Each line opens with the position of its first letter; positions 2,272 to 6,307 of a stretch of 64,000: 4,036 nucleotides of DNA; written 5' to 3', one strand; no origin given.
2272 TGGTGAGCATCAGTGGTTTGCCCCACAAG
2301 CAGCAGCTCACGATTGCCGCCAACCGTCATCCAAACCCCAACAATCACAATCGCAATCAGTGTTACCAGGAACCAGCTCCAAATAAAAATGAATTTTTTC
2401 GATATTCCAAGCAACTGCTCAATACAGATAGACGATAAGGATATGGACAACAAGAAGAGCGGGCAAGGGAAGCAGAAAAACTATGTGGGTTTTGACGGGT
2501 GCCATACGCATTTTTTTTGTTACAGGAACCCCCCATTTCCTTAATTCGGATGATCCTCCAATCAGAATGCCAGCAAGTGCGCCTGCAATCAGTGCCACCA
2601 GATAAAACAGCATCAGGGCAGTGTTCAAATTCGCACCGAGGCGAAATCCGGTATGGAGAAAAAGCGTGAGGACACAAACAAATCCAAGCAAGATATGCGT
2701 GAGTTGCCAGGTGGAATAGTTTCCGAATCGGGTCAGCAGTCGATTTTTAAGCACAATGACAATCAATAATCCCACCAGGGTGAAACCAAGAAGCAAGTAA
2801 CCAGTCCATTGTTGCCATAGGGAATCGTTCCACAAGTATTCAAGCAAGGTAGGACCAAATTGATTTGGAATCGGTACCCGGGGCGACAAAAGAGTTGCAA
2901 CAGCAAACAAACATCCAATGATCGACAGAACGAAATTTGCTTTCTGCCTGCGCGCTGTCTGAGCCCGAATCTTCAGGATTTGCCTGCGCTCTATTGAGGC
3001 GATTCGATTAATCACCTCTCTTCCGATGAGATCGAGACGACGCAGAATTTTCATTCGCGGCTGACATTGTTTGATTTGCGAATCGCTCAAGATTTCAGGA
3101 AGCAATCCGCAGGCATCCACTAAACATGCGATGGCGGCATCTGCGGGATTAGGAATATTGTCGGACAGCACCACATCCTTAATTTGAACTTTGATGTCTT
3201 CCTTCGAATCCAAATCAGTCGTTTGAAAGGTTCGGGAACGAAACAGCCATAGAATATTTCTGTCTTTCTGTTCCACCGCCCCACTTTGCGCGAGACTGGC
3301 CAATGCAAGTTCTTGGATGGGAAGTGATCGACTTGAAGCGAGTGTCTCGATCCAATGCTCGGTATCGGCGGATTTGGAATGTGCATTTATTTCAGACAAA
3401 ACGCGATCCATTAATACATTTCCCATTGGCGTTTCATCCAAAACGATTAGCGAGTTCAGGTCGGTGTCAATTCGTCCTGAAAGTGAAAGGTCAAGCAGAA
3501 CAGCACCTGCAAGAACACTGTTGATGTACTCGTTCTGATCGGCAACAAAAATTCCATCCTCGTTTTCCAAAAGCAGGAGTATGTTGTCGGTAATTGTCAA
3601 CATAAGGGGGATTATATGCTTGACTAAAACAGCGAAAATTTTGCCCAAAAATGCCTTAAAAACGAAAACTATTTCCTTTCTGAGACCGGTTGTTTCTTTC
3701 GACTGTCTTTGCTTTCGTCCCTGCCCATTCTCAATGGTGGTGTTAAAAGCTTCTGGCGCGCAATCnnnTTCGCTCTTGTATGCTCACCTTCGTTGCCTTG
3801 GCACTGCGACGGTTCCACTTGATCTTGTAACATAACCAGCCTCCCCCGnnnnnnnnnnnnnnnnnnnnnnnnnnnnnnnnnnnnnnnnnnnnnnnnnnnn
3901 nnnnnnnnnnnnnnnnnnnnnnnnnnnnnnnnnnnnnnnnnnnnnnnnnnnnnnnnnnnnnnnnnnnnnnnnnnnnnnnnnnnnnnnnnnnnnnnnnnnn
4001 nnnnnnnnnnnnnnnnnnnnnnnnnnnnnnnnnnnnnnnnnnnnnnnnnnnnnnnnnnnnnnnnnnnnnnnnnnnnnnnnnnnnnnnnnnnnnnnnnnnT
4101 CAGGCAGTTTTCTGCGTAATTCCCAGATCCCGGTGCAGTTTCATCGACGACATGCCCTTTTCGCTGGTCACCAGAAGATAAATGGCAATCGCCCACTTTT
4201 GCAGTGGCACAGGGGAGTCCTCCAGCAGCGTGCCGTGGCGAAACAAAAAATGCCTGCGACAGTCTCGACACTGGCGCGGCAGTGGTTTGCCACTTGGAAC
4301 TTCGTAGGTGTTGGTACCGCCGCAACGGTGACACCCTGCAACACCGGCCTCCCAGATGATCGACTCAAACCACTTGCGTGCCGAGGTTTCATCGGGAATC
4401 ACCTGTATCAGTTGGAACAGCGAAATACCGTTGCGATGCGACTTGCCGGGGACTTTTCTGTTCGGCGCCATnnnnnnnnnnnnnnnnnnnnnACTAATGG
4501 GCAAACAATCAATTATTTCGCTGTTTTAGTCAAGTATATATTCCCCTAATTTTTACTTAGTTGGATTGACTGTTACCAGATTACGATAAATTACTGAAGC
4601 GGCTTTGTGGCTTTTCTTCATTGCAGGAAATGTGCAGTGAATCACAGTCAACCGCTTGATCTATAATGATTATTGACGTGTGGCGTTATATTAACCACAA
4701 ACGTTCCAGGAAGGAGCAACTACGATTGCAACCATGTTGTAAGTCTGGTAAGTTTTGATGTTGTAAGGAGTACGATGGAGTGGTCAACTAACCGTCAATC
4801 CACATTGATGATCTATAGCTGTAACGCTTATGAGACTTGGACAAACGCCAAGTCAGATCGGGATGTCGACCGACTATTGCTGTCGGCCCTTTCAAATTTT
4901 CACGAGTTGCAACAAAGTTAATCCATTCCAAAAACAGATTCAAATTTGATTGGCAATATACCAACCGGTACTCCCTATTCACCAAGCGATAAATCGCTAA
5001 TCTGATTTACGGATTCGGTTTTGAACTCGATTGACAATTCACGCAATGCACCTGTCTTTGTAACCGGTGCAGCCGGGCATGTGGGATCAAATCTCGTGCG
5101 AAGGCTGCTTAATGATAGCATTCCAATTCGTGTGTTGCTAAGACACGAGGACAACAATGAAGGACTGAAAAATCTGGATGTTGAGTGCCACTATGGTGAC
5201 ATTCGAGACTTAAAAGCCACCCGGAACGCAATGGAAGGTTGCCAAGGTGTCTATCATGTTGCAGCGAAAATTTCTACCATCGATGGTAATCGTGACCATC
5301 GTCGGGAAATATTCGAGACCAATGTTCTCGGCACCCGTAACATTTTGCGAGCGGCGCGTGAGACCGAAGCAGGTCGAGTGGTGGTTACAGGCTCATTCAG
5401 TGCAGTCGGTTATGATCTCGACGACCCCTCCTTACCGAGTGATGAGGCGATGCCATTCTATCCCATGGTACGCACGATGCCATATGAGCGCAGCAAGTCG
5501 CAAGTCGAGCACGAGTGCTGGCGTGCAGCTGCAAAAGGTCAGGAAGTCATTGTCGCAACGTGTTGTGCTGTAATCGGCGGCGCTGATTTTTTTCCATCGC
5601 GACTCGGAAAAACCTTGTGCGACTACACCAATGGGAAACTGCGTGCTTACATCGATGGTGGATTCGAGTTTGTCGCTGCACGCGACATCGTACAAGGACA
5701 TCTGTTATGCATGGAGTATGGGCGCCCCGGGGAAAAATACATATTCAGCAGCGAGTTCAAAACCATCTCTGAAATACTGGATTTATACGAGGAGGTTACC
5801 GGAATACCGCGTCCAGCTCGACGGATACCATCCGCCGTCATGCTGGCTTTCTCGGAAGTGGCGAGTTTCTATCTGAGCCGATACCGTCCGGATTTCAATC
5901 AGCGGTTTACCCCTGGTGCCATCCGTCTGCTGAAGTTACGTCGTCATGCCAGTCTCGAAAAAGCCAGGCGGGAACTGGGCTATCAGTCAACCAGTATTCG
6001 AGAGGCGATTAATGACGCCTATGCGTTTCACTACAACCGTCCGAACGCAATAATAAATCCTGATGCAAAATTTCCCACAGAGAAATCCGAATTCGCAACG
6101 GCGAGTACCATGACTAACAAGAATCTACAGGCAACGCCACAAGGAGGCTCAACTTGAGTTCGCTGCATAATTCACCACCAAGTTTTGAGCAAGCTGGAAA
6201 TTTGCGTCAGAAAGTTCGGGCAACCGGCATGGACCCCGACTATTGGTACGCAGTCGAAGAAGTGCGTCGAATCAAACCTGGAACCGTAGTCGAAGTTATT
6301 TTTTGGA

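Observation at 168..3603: Operon coupling a GPP34-like cytoplasmic domain to a putative di-haem-b membrane module, an 11-site multihaem cytochrome c and a DUF3365 haem protein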

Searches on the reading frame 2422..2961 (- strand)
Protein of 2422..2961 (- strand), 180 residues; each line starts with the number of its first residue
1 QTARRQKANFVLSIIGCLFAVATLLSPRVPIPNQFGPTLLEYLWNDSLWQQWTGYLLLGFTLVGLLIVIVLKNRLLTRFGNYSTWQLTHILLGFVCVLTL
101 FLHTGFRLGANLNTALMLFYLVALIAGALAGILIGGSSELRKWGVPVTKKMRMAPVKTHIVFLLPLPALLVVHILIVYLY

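Call 26: find_homologous_proteins(query=A2, max_evalue=0.001)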
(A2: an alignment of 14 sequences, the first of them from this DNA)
Query A2 (14 sequences) (180 aa, profile of the alignment): 16 proteins with E <= 0.001 among 8000 candidates.
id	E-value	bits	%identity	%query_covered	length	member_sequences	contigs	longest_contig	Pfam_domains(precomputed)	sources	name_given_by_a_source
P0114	8.0e-74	266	48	99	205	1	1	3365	-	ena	-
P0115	1.9e-73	264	47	100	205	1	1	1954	-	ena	-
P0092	4.5e-71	257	57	89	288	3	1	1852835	PF05719.17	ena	-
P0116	3.7e-66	241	51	86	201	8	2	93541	-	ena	-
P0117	1.1e-53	200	49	78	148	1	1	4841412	-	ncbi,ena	-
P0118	3.8e-49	185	44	86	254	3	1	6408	PF04324.21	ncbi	ncbi:MAG: (2Fe-2S)-binding protein, partial [Pseudomonadota bacterium]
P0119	5.9e-46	175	53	70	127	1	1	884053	-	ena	-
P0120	2.9e-37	146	37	93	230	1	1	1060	PF04324.21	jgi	jgi:nitrite reductase (NADH) large subunit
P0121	2.3e-34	137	37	82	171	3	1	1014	-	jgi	-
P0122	3.9e-32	130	32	78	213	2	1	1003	-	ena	-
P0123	4.4e-32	130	30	84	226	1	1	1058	-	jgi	jgi:nitrite reductase (NADH) large subunit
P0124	1.9e-30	124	34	78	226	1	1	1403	PF04324.21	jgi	jgi:nitrite reductase (NADH) large subunit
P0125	4.2e-29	120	33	93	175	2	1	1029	-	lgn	-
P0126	1.5e-28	118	38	44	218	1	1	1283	PF04324.21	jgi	jgi:nitrite reductase (NADH) large subunit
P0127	2.1e-28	118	38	57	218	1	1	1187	-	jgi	jgi:nitrite reductase (NADH) large subunit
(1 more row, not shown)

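Call 38: find_encoding_contigs(protein=P0118, flank=6000, max_places=2)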
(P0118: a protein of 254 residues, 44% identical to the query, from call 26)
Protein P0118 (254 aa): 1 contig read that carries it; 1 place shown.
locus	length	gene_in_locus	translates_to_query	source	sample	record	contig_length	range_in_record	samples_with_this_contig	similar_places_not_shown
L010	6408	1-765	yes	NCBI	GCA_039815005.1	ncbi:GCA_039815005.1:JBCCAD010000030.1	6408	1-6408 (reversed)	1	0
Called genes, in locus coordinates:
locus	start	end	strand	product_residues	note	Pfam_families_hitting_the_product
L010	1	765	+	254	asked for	PF04324:Fer2_BFD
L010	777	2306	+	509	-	PF09699:Paired_CXXCH_1 (faint), PF14522:Cytochrome_C7 (faint), PF14537:Cytochrom_c3_2, PF22113:Mtrc-MtrF_II-IV_dom (faint), PF02335:Cytochrom_C552 (weak)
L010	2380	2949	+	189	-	PF11845:Tll0287-like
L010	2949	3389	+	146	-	PF00034:Cytochrom_C (weak), PF13442:Cytochrome_CBB3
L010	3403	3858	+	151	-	PF00042:Globin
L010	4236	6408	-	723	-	PF00149:Metallophos, PF16542:PNKP_ligase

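Call 39: find_encoding_contigs(protein=P0116, flank=6000, max_places=2)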
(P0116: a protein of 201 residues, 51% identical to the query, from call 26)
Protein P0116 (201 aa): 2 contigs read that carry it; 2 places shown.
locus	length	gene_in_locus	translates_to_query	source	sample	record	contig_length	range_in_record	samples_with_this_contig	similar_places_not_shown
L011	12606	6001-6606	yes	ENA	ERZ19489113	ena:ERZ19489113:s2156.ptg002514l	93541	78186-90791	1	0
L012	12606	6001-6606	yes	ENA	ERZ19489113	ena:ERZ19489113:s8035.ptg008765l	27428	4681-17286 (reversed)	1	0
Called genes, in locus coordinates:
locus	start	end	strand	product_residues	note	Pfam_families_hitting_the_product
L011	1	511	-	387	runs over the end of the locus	PF17645:Amdase, PF01177:Asp_Glu_race (weak), PF01042:Ribonuc_L-PSP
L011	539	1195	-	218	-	PF00528:BPD_transp_1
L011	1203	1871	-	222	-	PF00528:BPD_transp_1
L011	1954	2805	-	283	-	PF00497:SBP_bac_3, PF10613:Lig_chan-Glu_bd (weak)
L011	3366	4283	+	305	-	PF01522:Polysacc_deac_1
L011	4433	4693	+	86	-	PF01555:N6_N4_Mtase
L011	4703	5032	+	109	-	-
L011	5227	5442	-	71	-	-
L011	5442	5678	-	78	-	-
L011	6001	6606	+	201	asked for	-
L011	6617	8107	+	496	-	PF14522:Cytochrome_C7 (faint), PF14537:Cytochrom_c3_2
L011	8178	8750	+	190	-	PF11845:Tll0287-like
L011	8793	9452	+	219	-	PF05719:GPP34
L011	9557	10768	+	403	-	PF01266:DAO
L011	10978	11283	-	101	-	-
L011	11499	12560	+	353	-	-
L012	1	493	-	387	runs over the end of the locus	PF17645:Amdase, PF01177:Asp_Glu_race (weak), PF01042:Ribonuc_L-PSP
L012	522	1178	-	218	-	PF00528:BPD_transp_1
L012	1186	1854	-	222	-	PF00528:BPD_transp_1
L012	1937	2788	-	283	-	PF00497:SBP_bac_3, PF10613:Lig_chan-Glu_bd (weak)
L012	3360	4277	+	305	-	PF01522:Polysacc_deac_1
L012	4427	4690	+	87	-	PF01555:N6_N4_Mtase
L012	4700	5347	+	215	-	-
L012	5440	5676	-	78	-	-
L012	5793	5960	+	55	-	-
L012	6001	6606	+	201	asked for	-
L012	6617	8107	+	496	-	PF09699:Paired_CXXCH_1 (faint), PF14522:Cytochrome_C7 (faint), PF14537:Cytochrom_c3_2 (weak)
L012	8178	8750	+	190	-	PF11845:Tll0287-like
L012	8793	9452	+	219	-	PF05719:GPP34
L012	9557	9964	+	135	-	PF01266:DAO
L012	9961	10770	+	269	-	PF01266:DAO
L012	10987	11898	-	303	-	-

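Call 41: search_protein_representatives(alignment_id=A2)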
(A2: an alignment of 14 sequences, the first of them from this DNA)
Query: 14 sequences, 180 profile positions. Proteins with E-value up to 0.001 (for the whole library): 737; up to 1e-10: 507; up to 1e-30: 77. The best 150 are listed.
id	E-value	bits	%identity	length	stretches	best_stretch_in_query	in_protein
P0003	2.6e-75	268.8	-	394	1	1-180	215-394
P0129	2.4e-61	223.3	-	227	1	1-151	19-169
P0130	1.4e-60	220.8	-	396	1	2-180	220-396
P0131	1.2e-59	217.7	-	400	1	1-180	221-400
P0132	1.2e-56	208.0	-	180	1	7-180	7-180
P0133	9.8e-52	191.9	-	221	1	2-139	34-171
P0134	2.4e-47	177.6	-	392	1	2-180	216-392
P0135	2.4e-46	174.4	-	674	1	4-180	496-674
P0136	6.8e-46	172.9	-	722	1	3-180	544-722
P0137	2.3e-41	158.1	-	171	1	11-180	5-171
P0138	9.4e-39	149.6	-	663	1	7-180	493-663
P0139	1.3e-38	149.2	-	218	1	12-180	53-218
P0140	3.0e-38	148.0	-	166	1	1-140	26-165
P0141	6.0e-38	147.0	-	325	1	12-180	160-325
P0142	3.4e-37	144.5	-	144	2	92-180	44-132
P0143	2.1e-36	142.0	-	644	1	4-180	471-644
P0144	2.7e-36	141.6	-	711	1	2-180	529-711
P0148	1.4e-35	139.3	-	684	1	5-180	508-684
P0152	4.8e-35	137.6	-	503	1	7-180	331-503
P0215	2.9e-30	122.0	-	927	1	7-180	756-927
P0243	5.6e-29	117.8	-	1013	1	7-180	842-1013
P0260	3.6e-28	115.2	-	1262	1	3-180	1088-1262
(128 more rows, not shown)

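Call 43: search_protein_families(library=pfam, alignment_id=A4, max_evalue=0.001)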
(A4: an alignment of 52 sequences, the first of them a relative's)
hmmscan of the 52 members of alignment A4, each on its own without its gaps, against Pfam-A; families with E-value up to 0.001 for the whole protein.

A. member 1, P0135 (674 aa): 21 families
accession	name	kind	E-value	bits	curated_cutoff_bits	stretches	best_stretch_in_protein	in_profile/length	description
PF07992.20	Pyr_redox_2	-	5.1e-63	213.6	26.1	1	27-319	2-289/291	Pyridine nucleotide-disulphide oxidoreductase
PF00070.33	Pyr_redox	-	4e-24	85.4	22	1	165-244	1-81/82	Pyridine nucleotide-disulphide oxidoreductase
PF18267.7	Rubredoxin_C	-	5.7e-15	55.5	25.9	1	334-403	1-67/70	Rubredoxin NAD+ reductase C-terminal domain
PF13738.12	Pyr_redox_3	-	7e-15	55.5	30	1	92-294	98-305/305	Pyridine nucleotide-disulphide oxidoreductase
PF01266.30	DAO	-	1.3e-14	55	27.9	1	165-196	1-32/353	FAD dependent oxidoreductase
PF03486.20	HI0933_like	-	2.9e-13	50.3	50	0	27-57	2-32/244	HI0933-like protein Rossmann domain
PF04324.20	Fer2_BFD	-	6.2e-12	46.1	26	1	438-485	1-48/50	BFD-like [2Fe-2S] binding domain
PF01134.28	GIDA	-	4.8e-10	39.5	22.1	0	165-196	1-32/391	Glucose inhibited division protein A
PF13450.12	NAD_binding_8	-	5.8e-10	39.7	21.9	1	168-198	1-31/68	NAD(P)-binding Rossmann-like domain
PF12831.13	FAD_oxidored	-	2.5e-09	37.4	27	0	28-59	2-33/416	FAD dependent oxidoreductase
PF00890.30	FAD_binding_2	-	4.4e-09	36.5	20.4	0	28-57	2-31/414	FAD binding domain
PF13241.12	NAD_binding_7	-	6.3e-09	36.8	22.1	1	160-205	4-50/104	Putative NAD(P)-binding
PF01494.25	FAD_binding_3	-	3e-08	33.7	22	0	27-59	3-35/349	FAD binding domain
PF01262.27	AlaDh_PNT_C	-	8.9e-08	32.2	23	0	162-198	27-63/214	Alanine dehydrogenase/PNT, C-terminal domain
PF02737.24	3HCDH_N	-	8.2e-06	26.3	22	0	165-206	1-42/180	3-hydroxyacyl-CoA dehydrogenase, NAD binding domain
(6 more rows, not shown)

B. families by the number of members that match (of 52 scanned): 38 families (the first 25 are shown)
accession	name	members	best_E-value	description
PF04324.20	Fer2_BFD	44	7.9e-15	BFD-like [2Fe-2S] binding domain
PF18267.7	Rubredoxin_C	29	1.4e-19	Rubredoxin NAD+ reductase C-terminal domain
PF07992.20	Pyr_redox_2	27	5.1e-63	Pyridine nucleotide-disulphide oxidoreductase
PF00070.33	Pyr_redox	23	1.7e-28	Pyridine nucleotide-disulphide oxidoreductase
PF01266.30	DAO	13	1.3e-14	FAD dependent oxidoreductase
PF13738.12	Pyr_redox_3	12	2.3e-15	Pyridine nucleotide-disulphide oxidoreductase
PF03486.20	HI0933_like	9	2.9e-13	HI0933-like protein Rossmann domain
PF01134.28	GIDA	8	4.8e-10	Glucose inhibited division protein A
PF13450.12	NAD_binding_8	8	5.8e-10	NAD(P)-binding Rossmann-like domain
PF00890.30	FAD_binding_2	8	4.4e-09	FAD binding domain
PF13241.12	NAD_binding_7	6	6.3e-09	Putative NAD(P)-binding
PF13454.12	NAD_binding_9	6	6e-06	FAD-NAD(P)-binding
PF00175.26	NAD_binding_1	5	2.2e-09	Oxidoreductase NAD-binding domain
PF02254.24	TrkA_N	5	1.3e-05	TrkA-N domain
PF00970.30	FAD_binding_6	4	1.2e-11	Oxidoreductase FAD-binding domain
PF14358.11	DUF4405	4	0.0002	Domain of unknown function (DUF4405)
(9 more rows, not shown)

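Call 62: list_cluster_members(proteins=[P0135, P0136, P0138, P0143, P0144, P0148, P0152, P0215, P0243, P0260])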
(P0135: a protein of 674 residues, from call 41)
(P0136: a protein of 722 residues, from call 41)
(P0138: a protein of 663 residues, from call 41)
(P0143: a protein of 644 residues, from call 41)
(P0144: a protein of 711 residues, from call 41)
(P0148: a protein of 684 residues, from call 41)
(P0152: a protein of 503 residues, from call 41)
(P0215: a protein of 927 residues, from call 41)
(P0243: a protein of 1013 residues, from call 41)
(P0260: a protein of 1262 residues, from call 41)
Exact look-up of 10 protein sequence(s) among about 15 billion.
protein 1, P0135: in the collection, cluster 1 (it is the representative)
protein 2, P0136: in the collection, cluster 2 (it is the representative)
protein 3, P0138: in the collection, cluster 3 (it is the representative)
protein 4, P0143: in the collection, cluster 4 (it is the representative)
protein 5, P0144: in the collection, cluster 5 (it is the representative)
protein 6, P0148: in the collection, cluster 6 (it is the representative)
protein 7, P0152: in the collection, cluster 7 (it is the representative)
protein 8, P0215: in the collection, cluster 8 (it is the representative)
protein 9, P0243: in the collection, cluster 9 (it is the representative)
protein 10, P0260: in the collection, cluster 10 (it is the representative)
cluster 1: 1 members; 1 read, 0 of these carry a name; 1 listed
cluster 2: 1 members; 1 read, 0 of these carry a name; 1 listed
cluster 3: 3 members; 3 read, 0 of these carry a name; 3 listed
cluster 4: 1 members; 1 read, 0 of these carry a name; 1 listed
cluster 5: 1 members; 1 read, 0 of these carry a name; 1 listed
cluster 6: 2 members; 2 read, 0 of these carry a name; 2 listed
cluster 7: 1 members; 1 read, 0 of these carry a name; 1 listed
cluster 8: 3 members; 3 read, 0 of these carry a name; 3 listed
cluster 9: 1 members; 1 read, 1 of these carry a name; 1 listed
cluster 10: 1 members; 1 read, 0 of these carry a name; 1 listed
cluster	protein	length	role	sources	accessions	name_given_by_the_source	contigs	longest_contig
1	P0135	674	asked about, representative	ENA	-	-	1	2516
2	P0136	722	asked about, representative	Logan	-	-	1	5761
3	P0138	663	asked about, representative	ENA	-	-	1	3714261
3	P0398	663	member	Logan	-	-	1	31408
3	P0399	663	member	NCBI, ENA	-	-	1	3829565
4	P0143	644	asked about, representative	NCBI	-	-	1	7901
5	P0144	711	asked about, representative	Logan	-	-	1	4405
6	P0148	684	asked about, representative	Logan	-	-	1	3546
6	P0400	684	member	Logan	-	-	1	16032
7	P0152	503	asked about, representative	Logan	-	-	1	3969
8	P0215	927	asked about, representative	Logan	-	-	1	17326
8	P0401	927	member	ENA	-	-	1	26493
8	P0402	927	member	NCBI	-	-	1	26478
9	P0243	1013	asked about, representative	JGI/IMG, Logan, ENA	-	ferredoxin-NADP reductase/CRP-like cAMP-binding protein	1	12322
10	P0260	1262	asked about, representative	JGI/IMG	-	-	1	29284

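Call 63: find_encoding_contigs(protein=P0138, flank=7000, max_places=2)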
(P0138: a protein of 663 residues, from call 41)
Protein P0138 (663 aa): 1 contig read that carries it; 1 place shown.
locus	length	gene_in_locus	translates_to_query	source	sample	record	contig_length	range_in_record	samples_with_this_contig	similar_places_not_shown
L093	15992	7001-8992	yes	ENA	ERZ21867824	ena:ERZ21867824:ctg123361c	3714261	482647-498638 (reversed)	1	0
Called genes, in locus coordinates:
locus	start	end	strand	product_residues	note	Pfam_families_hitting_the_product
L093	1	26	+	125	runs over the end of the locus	-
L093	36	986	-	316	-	PF02645:DegV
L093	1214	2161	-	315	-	PF02645:DegV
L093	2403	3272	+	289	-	PF13593:SBF_like, PF01758:SBF, PF03547:Mem_trans (weak)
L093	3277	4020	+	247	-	PF00596:Aldolase_II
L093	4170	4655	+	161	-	PF00255:GSHPx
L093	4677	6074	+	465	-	PF01336:tRNA_anti-codon, PF00152:tRNA-synt_2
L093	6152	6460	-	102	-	-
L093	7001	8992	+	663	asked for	PF01134:GIDA (faint), PF01266:DAO (faint), PF03486:HI0933_like (faint), PF07992:Pyr_redox_2, PF13241:NAD_binding_7 (faint), PF13738:Pyr_redox_3, PF00070:Pyr_redox, PF04324:Fer2_BFD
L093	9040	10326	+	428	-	PF14522:Cytochrome_C7 (faint), PF09699:Paired_CXXCH_1 (faint), PF14537:Cytochrom_c3_2 (weak), PF22113:Mtrc-MtrF_II-IV_dom (weak)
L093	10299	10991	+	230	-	PF11845:Tll0287-like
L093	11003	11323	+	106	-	PF13442:Cytochrome_CBB3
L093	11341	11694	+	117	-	PF01152:Bac_globin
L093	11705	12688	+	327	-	PF00111:Fer2, PF00970:FAD_binding_6, PF00175:NAD_binding_1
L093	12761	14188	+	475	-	PF02805:Ada_Zn_binding, PF00165:HTH_AraC (weak), PF12833:HTH_18, PF06029:AlkA_N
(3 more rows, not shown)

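Call 71: search_protein_families(library=pfam, proteins=[window:2422-2961:-], max_evalue=1)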
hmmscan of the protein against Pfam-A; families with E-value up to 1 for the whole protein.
seq(180 aa): 6 families
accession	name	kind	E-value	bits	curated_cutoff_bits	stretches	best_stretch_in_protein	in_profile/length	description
PF01794.25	Ferric_reduct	-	0.002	18.7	28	1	58-113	4-61/121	Ferric reductase like transmembrane component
PF18936.5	DUF5684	-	0.015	16.3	27.4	1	41-100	10-70/81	Family of unknown function (DUF5684)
PF11694.13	DUF3290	-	0.11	12.9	31.3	1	41-83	6-50/144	Protein of unknown function (DUF3290)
PF09843.14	DUF2070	-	0.22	10.2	30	1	30-180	37-171/561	Predicted membrane protein (DUF2070)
PF19217.5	CoV_NSP4_N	-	0.35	10.4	25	1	51-120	253-323/353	Coronavirus replicase NSP4, N-terminal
PF00957.27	Synaptobrevin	-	0.37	11.1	26.4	0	45-71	59-85/89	Synaptobrevin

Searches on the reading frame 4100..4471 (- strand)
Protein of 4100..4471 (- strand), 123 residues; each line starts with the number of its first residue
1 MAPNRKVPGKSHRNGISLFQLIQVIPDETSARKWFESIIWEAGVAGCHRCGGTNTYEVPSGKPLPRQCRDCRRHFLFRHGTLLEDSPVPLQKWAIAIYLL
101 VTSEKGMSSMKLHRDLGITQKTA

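Call 7: search_protein_families(library=pfam, proteins=[window:4100-4471:-], max_evalue=0.001)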
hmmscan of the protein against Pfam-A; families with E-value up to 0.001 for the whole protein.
window:4100-4471:- (123 aa): 1 family
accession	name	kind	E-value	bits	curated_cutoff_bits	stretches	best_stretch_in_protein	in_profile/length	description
PF12760.12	Zn_ribbon_IS1595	-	3.3e-06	27.4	25.4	1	26-74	1-46/46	Transposase zinc-ribbon domain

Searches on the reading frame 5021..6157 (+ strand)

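Call 7: search_protein_families(library=pfam, proteins=[window:5021-6157:+], max_evalue=0.001)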
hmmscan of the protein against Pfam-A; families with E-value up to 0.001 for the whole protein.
window:5021-6157:+ (378 aa): 8 families
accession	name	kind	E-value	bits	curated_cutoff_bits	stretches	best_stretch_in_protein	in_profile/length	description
PF01370.27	Epimerase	-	2.8e-31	109.2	20.9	1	12-240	1-237/240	NAD dependent epimerase/dehydratase family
PF01073.25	3Beta_HSD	-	2.9e-20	72.9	22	1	14-171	2-162/280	3-beta hydroxysteroid dehydrogenase/isomerase family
PF16363.11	GDP_Man_Dehyd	-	2e-18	67.4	27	1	13-327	1-326/332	GDP-mannose 4,6 dehydratase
PF13460.12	NAD_binding_10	-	1.1e-13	51.8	27.2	1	16-128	1-101/184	NAD(P)H-binding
PF02719.21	Polysacc_synt_2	-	3.3e-11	43.3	20.2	1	12-124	1-127/293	Polysaccharide biosynthesis protein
PF07993.18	NAD_binding_4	-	4.5e-11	42.8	20.1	1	68-186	83-209/258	Male sterility protein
PF05368.20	NmrA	-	4.1e-08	33.6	27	1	12-82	5-78/298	NmrA-like family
PF04321.23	RmlD_sub_bind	-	8e-05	22.3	27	1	12-117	3-94/287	RmlD substrate binding domain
